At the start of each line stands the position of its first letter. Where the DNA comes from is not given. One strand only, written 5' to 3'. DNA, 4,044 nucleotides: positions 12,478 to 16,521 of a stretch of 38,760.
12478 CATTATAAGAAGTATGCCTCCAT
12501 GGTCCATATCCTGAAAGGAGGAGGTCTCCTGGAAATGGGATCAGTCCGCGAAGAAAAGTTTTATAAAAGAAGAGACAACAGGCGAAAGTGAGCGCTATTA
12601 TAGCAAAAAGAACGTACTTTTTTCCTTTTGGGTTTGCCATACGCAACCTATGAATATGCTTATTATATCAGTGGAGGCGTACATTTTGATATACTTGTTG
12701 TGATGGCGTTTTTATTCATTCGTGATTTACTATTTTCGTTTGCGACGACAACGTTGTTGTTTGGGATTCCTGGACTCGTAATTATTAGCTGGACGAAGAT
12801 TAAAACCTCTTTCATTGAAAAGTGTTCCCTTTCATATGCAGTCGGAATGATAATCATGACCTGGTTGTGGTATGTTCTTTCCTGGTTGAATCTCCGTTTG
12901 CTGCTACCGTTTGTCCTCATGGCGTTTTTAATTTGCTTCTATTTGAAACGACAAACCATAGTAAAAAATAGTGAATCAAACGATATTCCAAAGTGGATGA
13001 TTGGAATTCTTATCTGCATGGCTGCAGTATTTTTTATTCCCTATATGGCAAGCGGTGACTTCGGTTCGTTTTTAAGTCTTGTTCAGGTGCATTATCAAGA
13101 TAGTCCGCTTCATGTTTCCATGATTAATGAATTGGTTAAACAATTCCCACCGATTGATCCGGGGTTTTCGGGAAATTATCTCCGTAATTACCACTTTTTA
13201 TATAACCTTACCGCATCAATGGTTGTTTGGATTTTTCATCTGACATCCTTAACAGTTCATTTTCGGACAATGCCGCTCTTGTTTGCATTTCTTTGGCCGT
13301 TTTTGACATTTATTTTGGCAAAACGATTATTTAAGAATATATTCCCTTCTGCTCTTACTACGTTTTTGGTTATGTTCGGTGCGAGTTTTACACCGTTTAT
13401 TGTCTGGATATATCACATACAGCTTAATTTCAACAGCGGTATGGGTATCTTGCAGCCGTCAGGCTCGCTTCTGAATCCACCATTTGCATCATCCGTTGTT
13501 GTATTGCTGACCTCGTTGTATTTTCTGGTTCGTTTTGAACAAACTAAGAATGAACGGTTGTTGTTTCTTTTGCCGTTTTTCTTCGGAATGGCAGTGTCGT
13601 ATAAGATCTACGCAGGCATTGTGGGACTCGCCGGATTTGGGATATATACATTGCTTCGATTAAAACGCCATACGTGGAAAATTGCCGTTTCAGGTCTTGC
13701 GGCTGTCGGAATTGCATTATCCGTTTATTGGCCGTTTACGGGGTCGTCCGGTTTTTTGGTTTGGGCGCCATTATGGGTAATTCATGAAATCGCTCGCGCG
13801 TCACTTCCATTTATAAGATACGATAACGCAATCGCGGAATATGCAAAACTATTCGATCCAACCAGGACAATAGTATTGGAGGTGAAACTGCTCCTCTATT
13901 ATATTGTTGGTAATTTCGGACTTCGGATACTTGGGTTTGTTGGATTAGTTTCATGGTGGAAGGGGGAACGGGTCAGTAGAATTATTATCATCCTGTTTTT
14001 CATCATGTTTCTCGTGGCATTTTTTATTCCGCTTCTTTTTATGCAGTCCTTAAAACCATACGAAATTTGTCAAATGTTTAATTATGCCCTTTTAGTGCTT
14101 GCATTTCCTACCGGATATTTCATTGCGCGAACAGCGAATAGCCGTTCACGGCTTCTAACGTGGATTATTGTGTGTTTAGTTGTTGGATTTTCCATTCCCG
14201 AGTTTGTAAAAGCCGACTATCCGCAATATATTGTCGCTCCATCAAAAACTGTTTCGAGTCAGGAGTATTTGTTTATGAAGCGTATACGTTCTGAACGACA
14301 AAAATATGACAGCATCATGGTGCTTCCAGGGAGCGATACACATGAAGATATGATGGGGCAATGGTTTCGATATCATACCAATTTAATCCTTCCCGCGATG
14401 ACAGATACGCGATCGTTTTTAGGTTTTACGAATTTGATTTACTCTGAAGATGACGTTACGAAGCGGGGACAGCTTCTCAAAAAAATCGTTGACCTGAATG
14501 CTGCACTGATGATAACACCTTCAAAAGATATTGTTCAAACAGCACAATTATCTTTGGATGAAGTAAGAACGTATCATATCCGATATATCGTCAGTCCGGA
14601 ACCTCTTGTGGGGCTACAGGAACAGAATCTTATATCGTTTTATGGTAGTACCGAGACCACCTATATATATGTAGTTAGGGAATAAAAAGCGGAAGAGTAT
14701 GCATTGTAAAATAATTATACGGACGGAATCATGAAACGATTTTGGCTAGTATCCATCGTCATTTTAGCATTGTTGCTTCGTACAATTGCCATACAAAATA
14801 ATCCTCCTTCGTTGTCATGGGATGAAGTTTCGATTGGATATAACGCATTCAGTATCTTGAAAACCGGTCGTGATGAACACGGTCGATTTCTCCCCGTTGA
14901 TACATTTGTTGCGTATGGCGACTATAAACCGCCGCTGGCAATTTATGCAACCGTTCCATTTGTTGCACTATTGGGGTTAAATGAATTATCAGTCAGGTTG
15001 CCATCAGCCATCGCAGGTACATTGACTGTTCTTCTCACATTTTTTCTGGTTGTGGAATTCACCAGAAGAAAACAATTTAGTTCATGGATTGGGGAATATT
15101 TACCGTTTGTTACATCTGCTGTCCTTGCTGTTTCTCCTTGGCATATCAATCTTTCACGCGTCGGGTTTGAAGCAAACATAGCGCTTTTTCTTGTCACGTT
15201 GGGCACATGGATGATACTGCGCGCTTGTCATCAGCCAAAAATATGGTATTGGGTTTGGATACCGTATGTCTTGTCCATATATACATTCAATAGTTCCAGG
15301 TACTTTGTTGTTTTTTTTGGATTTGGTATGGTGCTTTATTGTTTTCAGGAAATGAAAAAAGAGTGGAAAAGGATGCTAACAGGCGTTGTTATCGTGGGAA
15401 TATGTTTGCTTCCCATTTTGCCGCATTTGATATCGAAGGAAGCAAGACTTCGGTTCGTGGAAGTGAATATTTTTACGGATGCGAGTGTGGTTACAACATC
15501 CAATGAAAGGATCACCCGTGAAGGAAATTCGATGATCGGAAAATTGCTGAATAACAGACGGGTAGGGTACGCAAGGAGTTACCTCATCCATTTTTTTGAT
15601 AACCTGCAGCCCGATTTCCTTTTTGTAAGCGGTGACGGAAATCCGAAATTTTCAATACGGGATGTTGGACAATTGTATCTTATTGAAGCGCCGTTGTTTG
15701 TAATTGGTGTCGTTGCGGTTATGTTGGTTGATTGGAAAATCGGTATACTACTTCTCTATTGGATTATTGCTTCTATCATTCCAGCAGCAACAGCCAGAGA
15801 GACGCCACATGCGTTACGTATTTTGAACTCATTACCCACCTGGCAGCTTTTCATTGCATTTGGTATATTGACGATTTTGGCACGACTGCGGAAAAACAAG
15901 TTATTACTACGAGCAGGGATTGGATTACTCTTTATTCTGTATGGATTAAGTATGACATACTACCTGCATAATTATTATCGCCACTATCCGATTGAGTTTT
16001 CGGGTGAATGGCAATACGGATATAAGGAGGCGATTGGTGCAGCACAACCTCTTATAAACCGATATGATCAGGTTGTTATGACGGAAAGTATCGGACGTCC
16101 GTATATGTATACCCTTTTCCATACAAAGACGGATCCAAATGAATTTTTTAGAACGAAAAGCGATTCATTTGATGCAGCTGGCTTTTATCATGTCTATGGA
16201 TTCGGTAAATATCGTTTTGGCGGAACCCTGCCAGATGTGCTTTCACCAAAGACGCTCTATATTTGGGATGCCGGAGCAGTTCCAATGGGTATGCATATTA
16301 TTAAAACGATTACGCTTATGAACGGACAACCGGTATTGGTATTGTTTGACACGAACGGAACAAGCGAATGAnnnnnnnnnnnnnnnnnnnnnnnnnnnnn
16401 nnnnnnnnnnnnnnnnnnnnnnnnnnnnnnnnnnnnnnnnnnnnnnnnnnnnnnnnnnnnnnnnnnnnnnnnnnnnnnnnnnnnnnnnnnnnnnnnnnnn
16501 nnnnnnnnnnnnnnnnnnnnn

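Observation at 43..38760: Array of 17 GT-C glycosyltransferases from at least six subfamilies: a candidate extracytoplasmic glycan-building system with unknown acceptor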

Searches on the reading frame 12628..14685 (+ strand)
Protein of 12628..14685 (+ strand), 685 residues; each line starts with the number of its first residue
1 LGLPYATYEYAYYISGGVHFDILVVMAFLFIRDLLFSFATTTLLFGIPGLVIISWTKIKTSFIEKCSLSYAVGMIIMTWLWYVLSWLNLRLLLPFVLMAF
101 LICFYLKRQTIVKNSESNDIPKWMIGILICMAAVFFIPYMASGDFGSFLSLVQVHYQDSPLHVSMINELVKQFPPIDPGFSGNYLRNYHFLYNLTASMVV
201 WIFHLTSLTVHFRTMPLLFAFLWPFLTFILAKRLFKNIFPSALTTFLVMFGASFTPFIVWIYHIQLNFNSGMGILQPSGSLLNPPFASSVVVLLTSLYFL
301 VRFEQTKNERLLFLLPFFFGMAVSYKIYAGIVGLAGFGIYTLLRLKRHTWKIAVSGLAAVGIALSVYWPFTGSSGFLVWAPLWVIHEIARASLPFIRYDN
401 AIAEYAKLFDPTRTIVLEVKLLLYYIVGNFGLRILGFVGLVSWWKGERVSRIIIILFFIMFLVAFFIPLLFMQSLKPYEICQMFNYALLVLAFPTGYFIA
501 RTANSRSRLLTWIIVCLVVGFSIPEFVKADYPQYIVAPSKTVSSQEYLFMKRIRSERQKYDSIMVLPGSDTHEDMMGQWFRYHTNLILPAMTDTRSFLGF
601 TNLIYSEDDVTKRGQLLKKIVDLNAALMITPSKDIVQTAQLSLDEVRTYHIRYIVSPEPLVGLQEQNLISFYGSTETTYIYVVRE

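Call 3: search_protein_families(library=pfam, proteins=[window:12628-14685:+], max_evalue=0.01)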
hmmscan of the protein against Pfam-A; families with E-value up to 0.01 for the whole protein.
window:12628-14685:+ (685 aa): 0 families

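Call 8: search_protein_families(library=ncbifam, proteins=[window:12628-14685:+], max_evalue=0.01)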
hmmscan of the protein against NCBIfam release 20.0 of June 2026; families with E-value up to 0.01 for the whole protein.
window:12628-14685:+ (685 aa): 0 families

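Call 12: find_homologous_proteins(query=window:12628-14685:+)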
Query window:12628-14685:+ (685 aa): 12 proteins with E <= 0.001 among 8000 candidates.
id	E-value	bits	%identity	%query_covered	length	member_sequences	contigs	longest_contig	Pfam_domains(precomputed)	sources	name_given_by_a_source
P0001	0.0e+0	1464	99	96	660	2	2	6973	-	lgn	-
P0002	7.3e-211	720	50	97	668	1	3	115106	-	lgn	-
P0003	3.5e-205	702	53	89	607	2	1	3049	-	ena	-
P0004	5.6e-180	618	46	94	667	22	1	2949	-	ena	-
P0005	8.6e-176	604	47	86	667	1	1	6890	-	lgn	-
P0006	9.5e-28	115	28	52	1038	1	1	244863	-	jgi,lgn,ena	-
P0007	9.8e-24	102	31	51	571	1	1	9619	-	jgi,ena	-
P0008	6.4e-22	96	25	74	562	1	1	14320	-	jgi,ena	-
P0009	3.5e-20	90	24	77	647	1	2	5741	-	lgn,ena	-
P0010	4.8e-18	83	22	93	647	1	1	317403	-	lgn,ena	-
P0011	1.0e-8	52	25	77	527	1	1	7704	-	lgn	-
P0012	2.5e-7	48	25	60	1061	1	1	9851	PF12979.14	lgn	-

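Call 13: find_encoding_contigs(protein=P0002, flank=10000, max_places=3)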
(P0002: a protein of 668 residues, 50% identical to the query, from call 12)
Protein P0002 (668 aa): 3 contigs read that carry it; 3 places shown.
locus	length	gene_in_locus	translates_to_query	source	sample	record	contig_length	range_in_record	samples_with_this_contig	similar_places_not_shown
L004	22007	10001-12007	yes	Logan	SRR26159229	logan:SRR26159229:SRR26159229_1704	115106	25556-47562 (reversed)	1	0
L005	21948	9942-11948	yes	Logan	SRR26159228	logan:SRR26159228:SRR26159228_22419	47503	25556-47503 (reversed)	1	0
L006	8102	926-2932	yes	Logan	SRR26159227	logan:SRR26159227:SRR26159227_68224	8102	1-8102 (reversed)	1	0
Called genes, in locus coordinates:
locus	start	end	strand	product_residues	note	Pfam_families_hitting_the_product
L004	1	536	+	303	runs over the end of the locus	PF00535:Glycos_transf_2, PF13641:Glyco_tranf_2_3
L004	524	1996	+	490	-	-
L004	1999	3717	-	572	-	PF13231:PMT_2 (weak)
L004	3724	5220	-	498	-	-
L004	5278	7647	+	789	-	PF09586:YfhO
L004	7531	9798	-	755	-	PF09586:YfhO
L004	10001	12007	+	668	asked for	-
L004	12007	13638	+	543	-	PF02366:PMT, PF13231:PMT_2 (weak)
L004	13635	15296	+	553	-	PF13231:PMT_2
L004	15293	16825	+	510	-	PF13231:PMT_2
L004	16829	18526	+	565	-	-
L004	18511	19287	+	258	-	PF00535:Glycos_transf_2, PF13641:Glyco_tranf_2_3 (weak)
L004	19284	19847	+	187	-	PF18915:DUF5667 (weak)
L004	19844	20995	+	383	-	PF26314:MptA_B_family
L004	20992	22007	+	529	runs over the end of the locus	PF09586:YfhO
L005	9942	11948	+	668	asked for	-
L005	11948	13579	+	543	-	PF02366:PMT, PF13231:PMT_2 (weak)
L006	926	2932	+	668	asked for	-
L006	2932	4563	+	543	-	PF02366:PMT, PF13231:PMT_2 (weak)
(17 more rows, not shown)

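Call 17: find_related_loci(query=A2, collection=genome_contigs, flank=10000)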
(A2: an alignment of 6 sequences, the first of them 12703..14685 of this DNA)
Query A2 (660 aa) in genome_contigs; peptide patterns used: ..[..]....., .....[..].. (x = any residue, [..] = any of these).
74 stretches matched a pattern; 2 encode a relative of the query (tblastn E <= 1e-3); 1 distinct loci.
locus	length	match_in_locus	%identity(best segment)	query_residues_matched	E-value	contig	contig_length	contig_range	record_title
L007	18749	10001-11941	46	1-645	1e-178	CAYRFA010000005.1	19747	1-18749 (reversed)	MAG TPA_asm: uncultured Gammaproteobacteria bacterium isolate SRP050083_co2_70 genome assembly, contig: NODE_1866_length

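Call 28: search_solved_structures(query=A1, max_evalue=1)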
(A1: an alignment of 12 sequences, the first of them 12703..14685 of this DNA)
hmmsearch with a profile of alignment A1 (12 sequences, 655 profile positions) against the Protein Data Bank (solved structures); distinct sequences matched with E-value up to 1: 0.

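Call 31: search_protein_families(library=pfam, proteins=[window:12703-14685:+, P0002, P0006, P0010, P0012], max_evalue=10)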
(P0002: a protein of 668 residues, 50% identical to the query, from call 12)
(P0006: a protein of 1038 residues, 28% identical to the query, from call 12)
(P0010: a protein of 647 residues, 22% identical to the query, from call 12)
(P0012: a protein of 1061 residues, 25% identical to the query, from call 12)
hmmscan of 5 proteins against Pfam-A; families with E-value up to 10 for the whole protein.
window:12703-14685:+ (660 aa): 0 families

P0002 (668 aa): 0 families

P0006 (1038 aa): 0 families

P0010 (647 aa): 0 families

P0012 (1061 aa): 1 family
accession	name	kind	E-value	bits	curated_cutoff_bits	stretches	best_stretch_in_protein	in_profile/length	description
PF16020.10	Deltameth_res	-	0.086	13.1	27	1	515-539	24-48/52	Deltamethrin resistance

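Call 40: predict_structure(alignment_id=A1)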
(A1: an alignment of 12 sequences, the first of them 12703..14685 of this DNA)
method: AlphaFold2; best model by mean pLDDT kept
length: 660 residues; sequences in the alignment: 12
mean_pLDDT: 75.4   pTM: 0.82
mean pLDDT of the five models: 75.4, 72.9, 72.3, 71.4, 71.4
residues with pLDDT >= 90: 175; 70-90: 275; 50-70: 123; < 50: 87
segments of 3 or more residues with pLDDT < 50: 121-131, 229-255, 344-349, 365-384, 499-515
pLDDT, mean of each block of 10 residues (from residue 1): 75 90 93 86 95 94 92 93 73 76 79 55 37 72 84 57 78 92 84 88 93 89 67 44 42 57 92 93 91 90 87 89 80 89 50 67 47 33 50 54 69 87 76 92 73 69 88 83 71 58 39 53 78 71 77 65 73 58 81 91 89 91 87 91 88 83
secondary structure, 60 per line:
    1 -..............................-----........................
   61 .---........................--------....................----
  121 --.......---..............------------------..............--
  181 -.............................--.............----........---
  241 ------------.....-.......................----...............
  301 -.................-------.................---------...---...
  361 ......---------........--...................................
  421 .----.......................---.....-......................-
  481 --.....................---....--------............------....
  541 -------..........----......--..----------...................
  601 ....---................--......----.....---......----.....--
elements in order: H2-31 H37-61 H65-88 H97-116 H123-129 H133-146 H165-178 H182-210 H213-225 H230-237 H253-257 H259-281 H286-300 H302-318 H326-342 E352-354 H358-366 H376-383 H386-421 H426-445 E446-448 H452-456 H458-479 H483-503 H507-510 H519-530 E537-540 H548-557 H562-567 H582-604 H608-623 E626-631 H636-640 E644-649 E654-658

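Call 45: fold_search(model_id=the predicted structure, library=pdb)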
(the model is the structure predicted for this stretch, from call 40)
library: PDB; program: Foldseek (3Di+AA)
matches with E <= 10: 229; with E <= 0.001: 10
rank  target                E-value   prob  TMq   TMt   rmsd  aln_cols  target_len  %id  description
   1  6gxc_A                2.2e-06  1.00  0.42  0.39  17.6       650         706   11  Bacterial oligosaccharyltransferase PglB in complex with an inhibitory peptide and a reactive lipid-linked oligosaccha (released 2018-11-14)
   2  3rce_A                3.1e-06  1.00  0.41  0.40  18.4       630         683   12  Bacterial oligosaccharyltransferase PglB (released 2011-06-15)
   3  5ogl_A                3.2e-06  1.00  0.41  0.38  18.0       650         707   10  Structure of bacterial oligosaccharyltransferase PglB in complex with an acceptor peptide and an lipid-linked oligosac (released 2017-10-25)
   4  7zli_A                3.9e-06  1.00  0.41  0.41  15.3       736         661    9  Cryo-EM structure of C-mannosyltransferase CeDPY19, in complex with Dol25-P-Man and bound to CMT2-Fab and anti-Fab nan (released 2023-01-11)
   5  7zlh_A                9.0e-06  1.00  0.37  0.37  11.6       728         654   10  Cryo-EM structure of C-mannosyltransferase CeDPY19, in apo state, bound to CMT2-Fab and anti-Fab nanobody (released 2023-01-11)
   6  8pn9_A                1.6e-05  1.00  0.44  0.44  16.2       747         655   10  Structure of human oligosaccharyltransferase OST-A complex bound to NGI-1 (released 2024-05-08)
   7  7zlg_A                3.7e-05  1.00  0.41  0.41  12.1       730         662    9  Cryo-EM structure of C-mannosyltransferase CeDPY19, in complex with acceptor peptide and bound to CMT2-Fab and anti-Fa (released 2023-01-11)
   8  8if8_B                8.3e-05  1.00  0.33  0.35  21.7       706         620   10  Arabinosyltransferase AftA (released 2023-05-31)
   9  8if8_C                2.3e-04  1.00  0.43  0.47  13.9       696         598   11  Arabinosyltransferase AftA (released 2023-05-31)
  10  5f15                  9.6e-04  1.00  0.41  0.49  13.3       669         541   11  Crystal Structure of ArnT from Cupriavidus metallidurans bound to Undecaprenyl phosphate (released 2016-02-17)
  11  9s6t_A                1.8e-03  1.00  0.36  0.46  12.0       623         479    9  Ternary cryo-EM structure of chicken ALG12 with Dol25-PP-GlcNAc2Man7, Dol25-P-Man, and Fab (released 2026-03-18)
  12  5ezm                  1.3e-02  1.00  0.42  0.49  13.8       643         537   13  Crystal Structure of ArnT from Cupriavidus metallidurans in the apo state (released 2016-02-17)
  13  9s6s_A                1.6e-02  0.99  0.30  0.35  16.0       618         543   13  Ternary cryo-EM structure of human ALG9 with Dol25-PP-GlcNAc2Man6, Dol25-P-Man and Fab (released 2026-03-18)
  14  8ucl_A                2.0e-01  0.14  0.10  0.15  24.5       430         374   16  Komagataella pastoris Cytochrome c oxidase in complex with human VMAT2 and Tetrabenazine (released 2024-10-09)
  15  9g9p_A                2.4e-01  0.08  0.09  0.12  28.2       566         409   12  Lipid III flippase WzxE with NB10 and NB7 nanobodies in inward-facing conformation - crystal 2 (released 2025-01-22)
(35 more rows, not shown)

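Call 89: search_protein_representatives(alignment_id=A1)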
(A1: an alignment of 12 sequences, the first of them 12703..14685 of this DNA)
Query: 12 sequences, 655 profile positions. Proteins with E-value up to 0.001 (for the whole library): 1897; up to 1e-10: 1457; up to 1e-30: 965. The best 150 are listed.
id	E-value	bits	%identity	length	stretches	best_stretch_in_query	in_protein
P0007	4.5e-195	666.8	-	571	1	86-654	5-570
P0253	6.3e-186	636.5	-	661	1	9-653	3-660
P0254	1.7e-172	592.2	-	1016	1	91-654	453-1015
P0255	1.6e-166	572.4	-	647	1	6-653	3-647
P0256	3.5e-165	568.0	-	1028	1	67-655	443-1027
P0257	1.6e-159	549.3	-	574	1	89-652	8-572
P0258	1.6e-152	526.2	-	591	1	95-654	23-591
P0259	1.9e-151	522.6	-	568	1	90-654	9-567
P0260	2.9e-151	522.0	-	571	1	94-653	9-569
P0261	2.3e-147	509.1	-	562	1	92-653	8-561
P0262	9.1e-147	507.1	-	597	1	70-652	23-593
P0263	9.5e-146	503.8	-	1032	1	93-653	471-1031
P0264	1.8e-145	502.8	-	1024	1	95-654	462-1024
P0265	7.3e-145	500.9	-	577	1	97-653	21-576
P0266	3.9e-144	498.5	-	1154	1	9-653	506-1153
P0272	6.3e-136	471.3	-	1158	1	6-653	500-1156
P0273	8.1e-136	471.0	-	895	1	71-654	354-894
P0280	6.1e-131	454.9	-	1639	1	16-653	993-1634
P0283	8.8e-130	451.0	-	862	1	8-653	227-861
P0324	4.9e-115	402.3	-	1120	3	288-654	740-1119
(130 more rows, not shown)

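Call 90: search_protein_families(library=pfam, proteins=[P0254, P0256, P0266, P0272, P0280, P0283, P0273, P0324, P0253], max_evalue=0.001)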
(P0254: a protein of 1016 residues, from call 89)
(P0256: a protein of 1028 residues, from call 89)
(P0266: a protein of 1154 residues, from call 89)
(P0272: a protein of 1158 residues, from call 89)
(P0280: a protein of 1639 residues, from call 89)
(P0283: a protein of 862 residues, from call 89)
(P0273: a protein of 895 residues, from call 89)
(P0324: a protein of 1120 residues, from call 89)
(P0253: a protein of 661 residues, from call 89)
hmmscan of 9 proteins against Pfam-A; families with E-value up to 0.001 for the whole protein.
P0254 (1016 aa): 0 families

P0256 (1028 aa): 0 families

P0266 (1154 aa): 0 families

P0272 (1158 aa): 0 families

P0280 (1639 aa): 2 families
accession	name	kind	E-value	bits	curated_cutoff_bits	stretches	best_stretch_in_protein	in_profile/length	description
PF13440.11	Polysacc_synt_3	-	9.5e-55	186.3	23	1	50-333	2-283/293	Polysaccharide biosynthesis protein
PF01943.22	Polysacc_synt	-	3.6e-27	95.9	28.2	1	27-294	3-274/274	Polysaccharide biosynthesis protein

P0283 (862 aa): 0 families

P0273 (895 aa): 0 families

P0324 (1120 aa): 0 families

P0253 (661 aa): 0 families

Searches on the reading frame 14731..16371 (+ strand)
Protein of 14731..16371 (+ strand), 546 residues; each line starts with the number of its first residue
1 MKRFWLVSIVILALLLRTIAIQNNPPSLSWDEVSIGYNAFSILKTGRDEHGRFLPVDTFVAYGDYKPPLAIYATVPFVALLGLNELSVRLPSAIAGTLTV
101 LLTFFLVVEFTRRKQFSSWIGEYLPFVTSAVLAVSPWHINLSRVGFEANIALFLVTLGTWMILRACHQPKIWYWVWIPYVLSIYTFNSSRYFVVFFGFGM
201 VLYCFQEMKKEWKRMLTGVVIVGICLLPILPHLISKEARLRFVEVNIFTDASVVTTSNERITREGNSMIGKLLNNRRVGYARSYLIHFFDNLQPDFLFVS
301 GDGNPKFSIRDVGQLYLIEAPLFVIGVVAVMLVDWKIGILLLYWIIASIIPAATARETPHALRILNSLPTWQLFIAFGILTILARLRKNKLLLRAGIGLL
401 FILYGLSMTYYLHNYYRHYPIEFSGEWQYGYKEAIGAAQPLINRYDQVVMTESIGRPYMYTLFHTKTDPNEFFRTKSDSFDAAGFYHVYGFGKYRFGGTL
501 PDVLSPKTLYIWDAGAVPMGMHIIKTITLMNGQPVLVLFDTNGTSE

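Call 3: search_protein_families(library=pfam, proteins=[window:14731-16371:+], max_evalue=0.01)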
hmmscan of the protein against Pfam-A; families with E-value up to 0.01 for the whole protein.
window:14731-16371:+ (546 aa): 2 families
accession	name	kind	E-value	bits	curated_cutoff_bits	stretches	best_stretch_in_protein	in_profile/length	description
PF13231.12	PMT_2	-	3.4e-08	34.3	26.1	1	66-234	2-159/160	Dolichyl-phosphate-mannose-protein mannosyltransferase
PF02366.24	PMT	-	0.00038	20.5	22.7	1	8-231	2-229/245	Dolichyl-phosphate-mannose-protein mannosyltransferase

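Call 8: search_protein_families(library=ncbifam, proteins=[window:14731-16371:+], max_evalue=0.01)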
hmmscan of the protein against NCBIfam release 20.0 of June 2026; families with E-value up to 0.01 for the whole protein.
window:14731-16371:+ (546 aa): 1 family
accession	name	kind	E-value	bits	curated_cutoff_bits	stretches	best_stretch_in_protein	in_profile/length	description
TIGR03663.1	TIGR03663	subfamily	5.3e-06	25.7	126.25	1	6-217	4-192/435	flippase activity-associated protein Agl23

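Call 71: search_solved_structures(query=A4, max_evalue=0.1)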
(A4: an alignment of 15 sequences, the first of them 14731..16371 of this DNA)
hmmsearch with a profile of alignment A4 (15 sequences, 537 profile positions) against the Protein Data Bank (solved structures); distinct sequences matched with E-value up to 0.1: 1.
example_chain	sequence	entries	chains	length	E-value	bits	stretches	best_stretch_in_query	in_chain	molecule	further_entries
5ezm_A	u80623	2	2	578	0.0079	17.8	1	54-225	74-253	4-amino-4-deoxy-L-arabinose transferase or related glycosyltransferases of PMT family | 4-amino-4-deoxy-L-arabinose (L-Ara4N) transferase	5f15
